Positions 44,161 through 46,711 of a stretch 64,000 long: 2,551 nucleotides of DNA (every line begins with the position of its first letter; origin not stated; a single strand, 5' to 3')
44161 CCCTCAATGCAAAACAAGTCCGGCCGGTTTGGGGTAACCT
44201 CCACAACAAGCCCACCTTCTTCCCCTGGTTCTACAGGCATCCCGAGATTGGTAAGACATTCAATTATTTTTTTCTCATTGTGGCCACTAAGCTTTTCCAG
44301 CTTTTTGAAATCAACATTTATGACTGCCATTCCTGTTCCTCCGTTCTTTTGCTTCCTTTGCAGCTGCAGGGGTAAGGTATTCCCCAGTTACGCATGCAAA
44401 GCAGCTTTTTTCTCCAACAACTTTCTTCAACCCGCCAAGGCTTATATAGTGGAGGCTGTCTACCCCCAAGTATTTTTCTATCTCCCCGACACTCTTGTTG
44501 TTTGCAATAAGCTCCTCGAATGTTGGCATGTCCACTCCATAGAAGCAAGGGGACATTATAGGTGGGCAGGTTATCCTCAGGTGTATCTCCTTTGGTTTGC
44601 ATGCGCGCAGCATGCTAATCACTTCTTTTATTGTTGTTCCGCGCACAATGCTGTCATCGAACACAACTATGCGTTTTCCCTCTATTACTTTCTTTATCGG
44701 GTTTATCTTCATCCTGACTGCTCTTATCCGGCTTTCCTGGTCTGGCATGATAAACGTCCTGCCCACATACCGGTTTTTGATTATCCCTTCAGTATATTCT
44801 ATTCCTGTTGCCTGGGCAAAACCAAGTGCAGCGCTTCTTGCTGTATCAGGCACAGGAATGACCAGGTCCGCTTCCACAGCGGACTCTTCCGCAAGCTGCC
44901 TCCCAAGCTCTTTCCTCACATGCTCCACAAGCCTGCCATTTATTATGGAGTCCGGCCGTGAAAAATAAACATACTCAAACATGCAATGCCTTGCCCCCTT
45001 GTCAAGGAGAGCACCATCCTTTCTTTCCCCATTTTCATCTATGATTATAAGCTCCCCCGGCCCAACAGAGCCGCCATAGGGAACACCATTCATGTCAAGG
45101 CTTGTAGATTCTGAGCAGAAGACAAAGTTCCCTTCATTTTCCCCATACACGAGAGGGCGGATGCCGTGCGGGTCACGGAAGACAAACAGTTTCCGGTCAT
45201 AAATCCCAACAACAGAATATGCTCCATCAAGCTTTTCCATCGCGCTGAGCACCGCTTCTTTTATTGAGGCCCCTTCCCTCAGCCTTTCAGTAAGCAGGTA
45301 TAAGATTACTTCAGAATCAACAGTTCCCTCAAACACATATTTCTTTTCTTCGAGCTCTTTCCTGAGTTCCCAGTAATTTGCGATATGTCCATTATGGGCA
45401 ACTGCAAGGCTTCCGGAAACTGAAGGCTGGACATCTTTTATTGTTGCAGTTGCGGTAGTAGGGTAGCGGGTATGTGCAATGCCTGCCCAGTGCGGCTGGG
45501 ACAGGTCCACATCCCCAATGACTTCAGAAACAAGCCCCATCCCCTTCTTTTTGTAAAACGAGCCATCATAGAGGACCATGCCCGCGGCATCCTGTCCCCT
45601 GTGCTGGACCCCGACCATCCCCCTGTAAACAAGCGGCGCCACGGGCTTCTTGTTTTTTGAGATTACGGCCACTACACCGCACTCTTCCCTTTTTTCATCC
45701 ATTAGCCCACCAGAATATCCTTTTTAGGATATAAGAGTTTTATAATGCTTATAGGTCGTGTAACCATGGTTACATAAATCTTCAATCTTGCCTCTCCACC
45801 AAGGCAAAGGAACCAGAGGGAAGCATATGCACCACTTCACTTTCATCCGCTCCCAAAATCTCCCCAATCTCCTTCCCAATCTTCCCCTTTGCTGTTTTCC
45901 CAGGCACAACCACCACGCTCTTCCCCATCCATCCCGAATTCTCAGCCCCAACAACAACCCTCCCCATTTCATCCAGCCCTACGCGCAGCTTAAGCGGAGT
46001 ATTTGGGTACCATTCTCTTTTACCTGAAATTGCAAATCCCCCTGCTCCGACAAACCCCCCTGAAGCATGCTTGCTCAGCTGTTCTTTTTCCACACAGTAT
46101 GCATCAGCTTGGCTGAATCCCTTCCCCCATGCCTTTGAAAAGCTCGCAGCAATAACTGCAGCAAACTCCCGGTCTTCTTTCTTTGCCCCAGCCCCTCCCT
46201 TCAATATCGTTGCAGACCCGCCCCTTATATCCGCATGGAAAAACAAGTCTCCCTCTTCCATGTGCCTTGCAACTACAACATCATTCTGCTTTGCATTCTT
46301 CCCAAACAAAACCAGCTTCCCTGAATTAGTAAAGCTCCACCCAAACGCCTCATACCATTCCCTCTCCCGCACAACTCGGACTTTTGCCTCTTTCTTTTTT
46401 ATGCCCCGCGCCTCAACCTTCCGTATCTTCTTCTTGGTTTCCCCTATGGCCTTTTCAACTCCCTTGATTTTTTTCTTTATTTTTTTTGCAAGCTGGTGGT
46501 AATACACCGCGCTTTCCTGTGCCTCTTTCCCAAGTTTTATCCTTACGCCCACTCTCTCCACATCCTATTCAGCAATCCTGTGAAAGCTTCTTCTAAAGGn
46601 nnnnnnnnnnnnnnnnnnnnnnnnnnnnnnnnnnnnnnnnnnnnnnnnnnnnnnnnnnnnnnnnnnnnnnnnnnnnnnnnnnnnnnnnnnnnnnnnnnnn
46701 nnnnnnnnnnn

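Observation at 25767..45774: Perfect 16-bp palindrome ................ occurs four times, always intergenic: candidate operator of an undescribed regulon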

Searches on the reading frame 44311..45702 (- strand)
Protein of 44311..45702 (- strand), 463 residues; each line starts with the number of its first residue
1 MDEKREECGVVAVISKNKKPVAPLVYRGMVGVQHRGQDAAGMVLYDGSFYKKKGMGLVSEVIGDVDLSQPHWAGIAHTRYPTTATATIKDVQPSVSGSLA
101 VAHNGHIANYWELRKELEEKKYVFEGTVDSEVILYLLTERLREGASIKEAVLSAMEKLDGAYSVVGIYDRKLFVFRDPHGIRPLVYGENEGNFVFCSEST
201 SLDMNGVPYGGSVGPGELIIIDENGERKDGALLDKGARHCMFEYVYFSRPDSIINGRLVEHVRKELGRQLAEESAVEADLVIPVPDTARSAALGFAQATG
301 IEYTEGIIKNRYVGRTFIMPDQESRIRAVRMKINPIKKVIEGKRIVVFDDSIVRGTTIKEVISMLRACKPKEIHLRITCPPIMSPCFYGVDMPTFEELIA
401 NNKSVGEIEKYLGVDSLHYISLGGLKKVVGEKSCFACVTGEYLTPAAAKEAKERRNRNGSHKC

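Call 10: search_protein_families(library=pfam, proteins=[window:44311-45702:-])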
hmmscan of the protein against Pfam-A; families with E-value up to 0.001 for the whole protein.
window:44311-45702:- (463 aa): 3 families
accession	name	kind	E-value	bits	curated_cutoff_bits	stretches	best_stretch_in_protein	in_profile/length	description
PF13537.11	GATase_7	-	4.6e-23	82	25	1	88-202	10-121/123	Glutamine amidotransferase domain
PF13522.11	GATase_6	-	2.8e-21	76.3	27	1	72-198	11-130/130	Glutamine amidotransferase domain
PF00156.33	Pribosyltran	-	4.7e-06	26.5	26.3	1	325-376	77-121/158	Phosphoribosyl transferase domain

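Call 60: find_homologous_proteins(query=window:44311-45702:-, max_evalue=1e-50)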
Query window:44311-45702:- (463 aa): 7997 proteins with E <= 1e-50 among 8000 candidates; the best 120 are listed.
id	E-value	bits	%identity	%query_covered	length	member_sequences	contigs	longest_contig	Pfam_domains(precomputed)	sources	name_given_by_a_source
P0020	0.0e+0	1049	100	100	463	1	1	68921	PF00156.34,PF13522.12,PF13537.12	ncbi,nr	ncbi:amidophosphoribosyltransferase [Candidatus Micrarchaeota archaeon]|nr:amidophosphoribosyltransf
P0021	9.3e-279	943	89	100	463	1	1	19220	PF00156.34,PF13522.12,PF13537.12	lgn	-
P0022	1.3e-266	903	85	100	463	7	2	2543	PF00156.34,PF13522.12,PF13537.12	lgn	-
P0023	9.1e-265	896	86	100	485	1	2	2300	PF00156.34,PF13522.12,PF13537.12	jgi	jgi:amidophosphoribosyltransferase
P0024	5.0e-246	835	76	100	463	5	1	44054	PF00156.34,PF13522.12,PF13537.12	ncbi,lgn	ncbi:MAG: amidophosphoribosyltransferase [Candidatus Micrarchaeia archaeon]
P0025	5.0e-223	759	71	99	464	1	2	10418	PF00156.34,PF13522.12,PF13537.12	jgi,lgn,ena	-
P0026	9.6e-222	755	72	100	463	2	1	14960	PF13522.12,PF13537.12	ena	-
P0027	1.5e-220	751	72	99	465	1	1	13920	PF00156.34,PF13522.12,PF13537.12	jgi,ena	-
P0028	5.9e-220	749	71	98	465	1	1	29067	PF00156.34,PF13522.12,PF13537.12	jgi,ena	-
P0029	3.4e-219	746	70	100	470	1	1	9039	PF00156.34,PF13522.12,PF13537.12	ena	-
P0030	7.2e-219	745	70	99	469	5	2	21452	PF00156.34,PF13522.12,PF13537.12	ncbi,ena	-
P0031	9.0e-218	742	71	99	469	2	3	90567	PF00156.34,PF13522.12,PF13537.12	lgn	-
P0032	1.4e-217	741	70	100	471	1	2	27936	PF00156.34,PF13522.12,PF13537.12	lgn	-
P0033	3.6e-214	730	69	98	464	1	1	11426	PF00156.34,PF13522.12,PF13537.12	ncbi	ncbi:MAG: amidophosphoribosyltransferase [Candidatus Bilamarchaeaceae archaeon]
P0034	6.5e-214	729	68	99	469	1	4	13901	PF00156.34,PF13522.12,PF13537.12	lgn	-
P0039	4.0e-169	581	58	99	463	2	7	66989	PF00156.34,PF13522.12,PF13537.12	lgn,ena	-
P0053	3.5e-165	568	56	100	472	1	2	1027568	PF00156.34,PF13522.12,PF13537.12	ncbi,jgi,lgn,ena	ncbi:MAG: amidophosphoribosyltransferase [Candidatus Micrarchaeia archaeon]|jgi:amidophosphoribosylt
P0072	2.2e-162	559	55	98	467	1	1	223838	PF00156.34,PF13522.12,PF13537.12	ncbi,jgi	jgi:amidophosphoribosyltransferase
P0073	2.3e-162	559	56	100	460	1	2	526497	PF00156.34,PF13522.12,PF13537.12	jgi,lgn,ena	-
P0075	4.0e-162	558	55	99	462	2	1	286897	PF00156.34,PF13522.12,PF13537.12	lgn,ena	-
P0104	2.8e-158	545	54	100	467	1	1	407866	PF00156.34,PF13522.12,PF13537.12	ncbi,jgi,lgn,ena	ncbi:MAG: amidophosphoribosyltransferase [Candidatus Micrarchaeia archaeon]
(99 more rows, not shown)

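Call 62: find_encoding_contigs(protein=P0053, flank=10000, max_places=1)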
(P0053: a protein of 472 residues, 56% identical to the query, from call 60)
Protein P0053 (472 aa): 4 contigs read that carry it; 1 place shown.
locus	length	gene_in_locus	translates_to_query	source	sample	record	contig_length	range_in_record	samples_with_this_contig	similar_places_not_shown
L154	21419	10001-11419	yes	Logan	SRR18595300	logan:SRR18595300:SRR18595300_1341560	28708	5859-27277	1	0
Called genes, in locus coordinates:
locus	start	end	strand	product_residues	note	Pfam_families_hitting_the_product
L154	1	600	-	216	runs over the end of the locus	PF00121:TIM, PF05690:ThiG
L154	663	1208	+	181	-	-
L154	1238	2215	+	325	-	-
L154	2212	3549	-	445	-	-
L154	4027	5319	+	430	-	PF02878:PGM_PMM_I, PF02879:PGM_PMM_II, PF02880:PGM_PMM_III, PF00408:PGM_PMM_IV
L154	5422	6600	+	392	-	PF00483:NTP_transferase, PF12804:NTP_transf_3, PF24894:Hexapep_GlmU (faint), PF25084:LbH_EIF2B, PF00132:Hexapep (faint), PF25087:GMPPB_C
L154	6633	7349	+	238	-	PF04312:DUF460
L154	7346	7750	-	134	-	PF00293:NUDIX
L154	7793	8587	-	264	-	PF02002:TFIIE_alpha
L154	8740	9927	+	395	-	PF04894:Nre_N, PF04895:Nre_C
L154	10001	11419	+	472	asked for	PF13522:GATase_6, PF13537:GATase_7, PF00156:Pribosyltran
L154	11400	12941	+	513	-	PF03483:B3_4 (weak), PF03484:B5, PF17759:tRNA_synthFbeta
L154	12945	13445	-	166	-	PF14512:TM1586_NiRdase (faint), PF00881:Nitroreductase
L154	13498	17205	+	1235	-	-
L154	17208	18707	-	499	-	PF00270:DEAD, PF04851:ResIII, PF00271:Helicase_C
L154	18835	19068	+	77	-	-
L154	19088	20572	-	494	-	PF02789:Peptidase_M17_N, PF00883:Peptidase_M17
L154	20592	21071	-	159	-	PF00132:Hexapep, PF14602:Hexapep_2 (weak)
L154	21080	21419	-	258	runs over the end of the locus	PF13507:GATase_5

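Call 63: find_encoding_contigs(protein=P0073, flank=10000, max_places=1)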
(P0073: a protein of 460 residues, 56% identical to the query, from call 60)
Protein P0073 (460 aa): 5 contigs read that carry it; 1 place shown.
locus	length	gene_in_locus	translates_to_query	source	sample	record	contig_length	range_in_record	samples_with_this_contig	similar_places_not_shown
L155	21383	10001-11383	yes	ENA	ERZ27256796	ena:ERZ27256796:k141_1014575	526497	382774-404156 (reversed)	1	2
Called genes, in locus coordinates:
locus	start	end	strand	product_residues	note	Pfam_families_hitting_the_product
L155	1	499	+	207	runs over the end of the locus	PF01982:CTP-dep_RFKase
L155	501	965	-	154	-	PF00383:dCMP_cyt_deam_1, PF14437:MafB19-deam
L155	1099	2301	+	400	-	PF01941:AdoMet_Synthase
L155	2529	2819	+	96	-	-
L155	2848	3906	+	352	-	-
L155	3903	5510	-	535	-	PF06418:CTP_synth_N, PF00117:GATase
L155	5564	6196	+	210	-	-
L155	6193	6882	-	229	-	PF01381:HTH_3 (weak), PF12844:HTH_19 (weak)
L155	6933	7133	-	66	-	PF06150:ChaB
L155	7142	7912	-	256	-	PF13507:GATase_5, PF01965:DJ-1_PfpI (weak)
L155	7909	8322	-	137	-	PF12172:zf-ChsH2, PF01796:OB_ChsH2_C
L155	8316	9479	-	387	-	PF00108:Thiolase_N, PF00109:ketoacyl-synt (faint), PF02803:Thiolase_C, PF22691:Thiolase_C_1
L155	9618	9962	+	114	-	-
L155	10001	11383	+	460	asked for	PF13522:GATase_6, PF13537:GATase_7, PF00156:Pribosyltran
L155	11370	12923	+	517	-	PF03483:B3_4 (weak), PF03484:B5, PF17759:tRNA_synthFbeta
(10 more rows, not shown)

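Call 64: find_encoding_contigs(protein=P0031, flank=10000, max_places=1)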
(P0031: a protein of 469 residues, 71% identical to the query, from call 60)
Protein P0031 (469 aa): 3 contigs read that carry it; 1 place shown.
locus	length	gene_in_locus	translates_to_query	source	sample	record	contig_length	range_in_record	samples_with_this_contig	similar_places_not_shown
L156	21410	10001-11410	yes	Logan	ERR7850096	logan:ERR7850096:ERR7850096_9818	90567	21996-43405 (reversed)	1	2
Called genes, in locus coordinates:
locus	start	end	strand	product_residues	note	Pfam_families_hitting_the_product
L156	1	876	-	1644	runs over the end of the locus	PF13646:HEAT_2 (faint)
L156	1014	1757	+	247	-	PF00705:PCNA_N, PF02747:PCNA_C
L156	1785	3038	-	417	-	PF01841:Transglut_core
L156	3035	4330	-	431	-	PF02844:GARS_N, PF01071:GARS_A, PF02843:GARS_C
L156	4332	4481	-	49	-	-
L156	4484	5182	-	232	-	-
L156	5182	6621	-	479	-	PF01580:FtsK_SpoIIIE (faint), PF01935:DUF87, PF10412:TrwB_AAD_bind (faint), PF12846:AAA_10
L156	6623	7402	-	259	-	-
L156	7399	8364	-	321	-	-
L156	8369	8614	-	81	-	-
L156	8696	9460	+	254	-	PF05670:NFACT-R_1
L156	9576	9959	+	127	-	-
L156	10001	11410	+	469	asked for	PF13522:GATase_6, PF13537:GATase_7, PF00156:Pribosyltran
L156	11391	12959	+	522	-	PF03483:B3_4, PF03484:B5, PF17759:tRNA_synthFbeta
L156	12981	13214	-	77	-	-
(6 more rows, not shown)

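Call 65: find_encoding_contigs(protein=P0072, flank=10000, max_places=1)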
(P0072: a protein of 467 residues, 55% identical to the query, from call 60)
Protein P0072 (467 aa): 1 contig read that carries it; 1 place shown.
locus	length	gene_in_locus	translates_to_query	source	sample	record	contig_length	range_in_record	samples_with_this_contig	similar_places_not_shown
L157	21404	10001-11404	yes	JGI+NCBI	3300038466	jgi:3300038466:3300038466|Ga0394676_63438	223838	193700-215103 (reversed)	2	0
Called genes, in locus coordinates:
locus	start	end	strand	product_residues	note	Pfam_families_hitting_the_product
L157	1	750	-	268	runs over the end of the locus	-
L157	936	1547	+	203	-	-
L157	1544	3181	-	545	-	PF02985:HEAT (faint), PF13646:HEAT_2 (weak)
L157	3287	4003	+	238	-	PF10584:Proteasome_A_N, PF00227:Proteasome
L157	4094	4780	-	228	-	PF00696:AA_kinase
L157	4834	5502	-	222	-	PF00215:OMPdecase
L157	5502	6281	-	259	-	PF01145:Band_7, PF13421:Band_7_1 (weak)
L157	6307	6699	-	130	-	-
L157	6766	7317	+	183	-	PF01997:Translin (weak)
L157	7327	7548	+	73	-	-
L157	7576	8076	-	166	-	-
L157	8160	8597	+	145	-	PF10000:ACT_3, PF13840:ACT_7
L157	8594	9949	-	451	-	PF02878:PGM_PMM_I, PF02879:PGM_PMM_II, PF02880:PGM_PMM_III, PF00408:PGM_PMM_IV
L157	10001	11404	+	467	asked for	PF13522:GATase_6, PF13537:GATase_7, PF00156:Pribosyltran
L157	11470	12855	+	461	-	PF03951:Gln-synt_N, PF00120:Gln-synt_C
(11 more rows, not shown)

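Call 66: find_encoding_contigs(protein=P0104, flank=10000, max_places=1)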
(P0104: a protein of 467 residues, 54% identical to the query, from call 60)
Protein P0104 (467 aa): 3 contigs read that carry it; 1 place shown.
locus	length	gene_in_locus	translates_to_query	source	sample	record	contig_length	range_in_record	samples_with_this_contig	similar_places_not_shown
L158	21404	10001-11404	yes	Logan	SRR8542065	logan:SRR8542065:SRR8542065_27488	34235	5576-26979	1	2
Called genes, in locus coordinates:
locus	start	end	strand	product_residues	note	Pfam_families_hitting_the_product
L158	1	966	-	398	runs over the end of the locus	PF01841:Transglut_core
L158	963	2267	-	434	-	PF02844:GARS_N, PF01071:GARS_A, PF02843:GARS_C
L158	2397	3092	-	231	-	-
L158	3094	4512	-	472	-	PF01935:DUF87, PF10412:TrwB_AAD_bind (faint), PF19044:P-loop_TraG (faint), PF12846:AAA_10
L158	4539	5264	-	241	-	-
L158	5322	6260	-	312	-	-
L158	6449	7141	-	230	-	-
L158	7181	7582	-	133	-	PF12172:zf-ChsH2, PF01796:OB_ChsH2_C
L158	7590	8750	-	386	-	PF00108:Thiolase_N, PF00109:ketoacyl-synt (weak), PF02803:Thiolase_C, PF22691:Thiolase_C_1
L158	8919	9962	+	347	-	-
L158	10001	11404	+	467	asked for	PF13522:GATase_6, PF13537:GATase_7, PF00156:Pribosyltran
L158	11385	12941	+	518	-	PF03484:B5, PF17759:tRNA_synthFbeta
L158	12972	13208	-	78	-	-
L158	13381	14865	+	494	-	PF00270:DEAD, PF04851:ResIII, PF21210:RNA_helicase_helical (weak), PF00271:Helicase_C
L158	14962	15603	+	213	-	PF00926:DHBP_synthase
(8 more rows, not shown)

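Call 67: find_encoding_contigs(protein=P0039, flank=10000, max_places=1)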
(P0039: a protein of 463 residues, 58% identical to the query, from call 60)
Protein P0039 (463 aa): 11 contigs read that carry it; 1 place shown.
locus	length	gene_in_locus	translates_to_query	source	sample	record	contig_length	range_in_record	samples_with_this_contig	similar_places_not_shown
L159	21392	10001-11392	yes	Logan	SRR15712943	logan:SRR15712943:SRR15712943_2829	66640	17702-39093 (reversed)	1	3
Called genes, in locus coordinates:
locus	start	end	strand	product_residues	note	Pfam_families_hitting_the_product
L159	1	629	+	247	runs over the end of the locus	PF00705:PCNA_N, PF02747:PCNA_C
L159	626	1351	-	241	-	-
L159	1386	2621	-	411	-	PF01841:Transglut_core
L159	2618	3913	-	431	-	PF02844:GARS_N, PF01071:GARS_A, PF02843:GARS_C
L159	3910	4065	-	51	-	-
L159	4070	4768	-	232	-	-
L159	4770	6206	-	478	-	PF01935:DUF87, PF10412:TrwB_AAD_bind (faint), PF12846:AAA_10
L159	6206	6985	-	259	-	-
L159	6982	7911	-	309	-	-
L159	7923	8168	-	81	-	-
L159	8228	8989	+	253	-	PF05670:NFACT-R_1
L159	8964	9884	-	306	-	-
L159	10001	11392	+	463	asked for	PF13522:GATase_6, PF13537:GATase_7, PF00156:Pribosyltran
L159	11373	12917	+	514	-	PF03483:B3_4, PF03484:B5, PF17759:tRNA_synthFbeta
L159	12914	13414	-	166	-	PF14512:TM1586_NiRdase (faint), PF00881:Nitroreductase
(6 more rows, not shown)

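Call 68: find_encoding_contigs(protein=P0075, flank=10000, max_places=1)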
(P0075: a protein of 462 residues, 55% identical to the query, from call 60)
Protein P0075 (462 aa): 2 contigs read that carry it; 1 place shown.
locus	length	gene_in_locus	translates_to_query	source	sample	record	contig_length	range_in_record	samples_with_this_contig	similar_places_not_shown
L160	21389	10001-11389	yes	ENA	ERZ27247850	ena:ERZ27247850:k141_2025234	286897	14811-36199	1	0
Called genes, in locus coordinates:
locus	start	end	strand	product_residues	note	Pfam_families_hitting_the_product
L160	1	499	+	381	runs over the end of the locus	PF00579:tRNA-synt_1b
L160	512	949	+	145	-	PF01161:PBP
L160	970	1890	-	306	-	-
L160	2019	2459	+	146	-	PF01022:HTH_5 (faint), PF13404:HTH_AsnC-type, PF13412:HTH_24, PF09339:HTH_IclR (weak), PF01037:AsnC_trans_reg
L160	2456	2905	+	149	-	-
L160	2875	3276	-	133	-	PF12172:zf-ChsH2, PF01796:OB_ChsH2_C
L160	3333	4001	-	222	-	PF00923:TAL_FSA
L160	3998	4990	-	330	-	PF02779:Transket_pyr, PF02780:Transketolase_C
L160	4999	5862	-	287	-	PF13292:DXP_synthase_N, PF00456:Transketolase_N, PF00676:E1_dh (weak)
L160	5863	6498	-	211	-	PF00834:Ribul_P_3_epim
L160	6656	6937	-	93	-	-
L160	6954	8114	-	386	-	PF00108:Thiolase_N, PF02803:Thiolase_C, PF22691:Thiolase_C_1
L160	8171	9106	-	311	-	-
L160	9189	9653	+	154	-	-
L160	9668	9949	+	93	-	PF18898:DUF5654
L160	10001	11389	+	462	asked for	PF13522:GATase_6, PF13537:GATase_7, PF00156:Pribosyltran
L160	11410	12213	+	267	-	PF01694:Rhomboid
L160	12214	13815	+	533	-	PF03484:B5, PF17759:tRNA_synthFbeta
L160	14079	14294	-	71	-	-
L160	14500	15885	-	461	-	PF02629:CoA_binding, PF13380:CoA_binding_2, PF13607:Succ_CoA_lig, PF19045:Ligase_CoA_2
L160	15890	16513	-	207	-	PF13549:ATP-grasp_5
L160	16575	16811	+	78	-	PF13459:Fer4_15, PF00037:Fer4 (faint), PF13370:Fer4_13, PF12838:Fer4_7 (faint)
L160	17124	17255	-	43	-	-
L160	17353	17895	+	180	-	PF01923:Cob_adeno_trans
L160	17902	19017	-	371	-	PF01368:DHH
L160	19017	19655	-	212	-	PF12802:MarR_2 (weak), PF13545:HTH_Crp_2 (weak), PF01982:CTP-dep_RFKase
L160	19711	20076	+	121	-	-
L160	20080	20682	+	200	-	PF05175:MTS, PF01170:UPF0020 (faint), PF02475:TRM5-TYW2_MTfase (weak), PF06325:PrmA, PF13649:Methyltransf_25, PF13847:Methyltransf_31, PF08241:Methyltransf_11 (faint), PF08242:Methyltransf_12 (weak)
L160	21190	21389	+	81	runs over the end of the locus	-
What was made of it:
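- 42771..45702 (-): purF-pheT operon, downstream of copy 4. The purF-pheT gene order recurs in L154-L160 (calls 62-68).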

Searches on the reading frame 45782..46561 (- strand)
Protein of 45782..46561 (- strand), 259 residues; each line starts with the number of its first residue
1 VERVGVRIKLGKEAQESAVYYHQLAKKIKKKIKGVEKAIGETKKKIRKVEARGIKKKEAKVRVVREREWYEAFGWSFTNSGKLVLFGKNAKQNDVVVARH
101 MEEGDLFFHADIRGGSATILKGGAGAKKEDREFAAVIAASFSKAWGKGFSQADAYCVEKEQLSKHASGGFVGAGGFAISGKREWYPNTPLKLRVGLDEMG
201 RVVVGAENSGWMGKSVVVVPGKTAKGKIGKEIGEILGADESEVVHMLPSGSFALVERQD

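Call 10: search_protein_families(library=pfam, proteins=[window:45782-46561:-])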
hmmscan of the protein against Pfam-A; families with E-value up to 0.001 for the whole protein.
window:45782-46561:- (259 aa): 1 family
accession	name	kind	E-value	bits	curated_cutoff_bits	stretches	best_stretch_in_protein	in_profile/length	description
PF05670.18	NFACT-R_1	-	9.8e-23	81.3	29.8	1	73-180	2-112/112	NFACT protein RNA binding domain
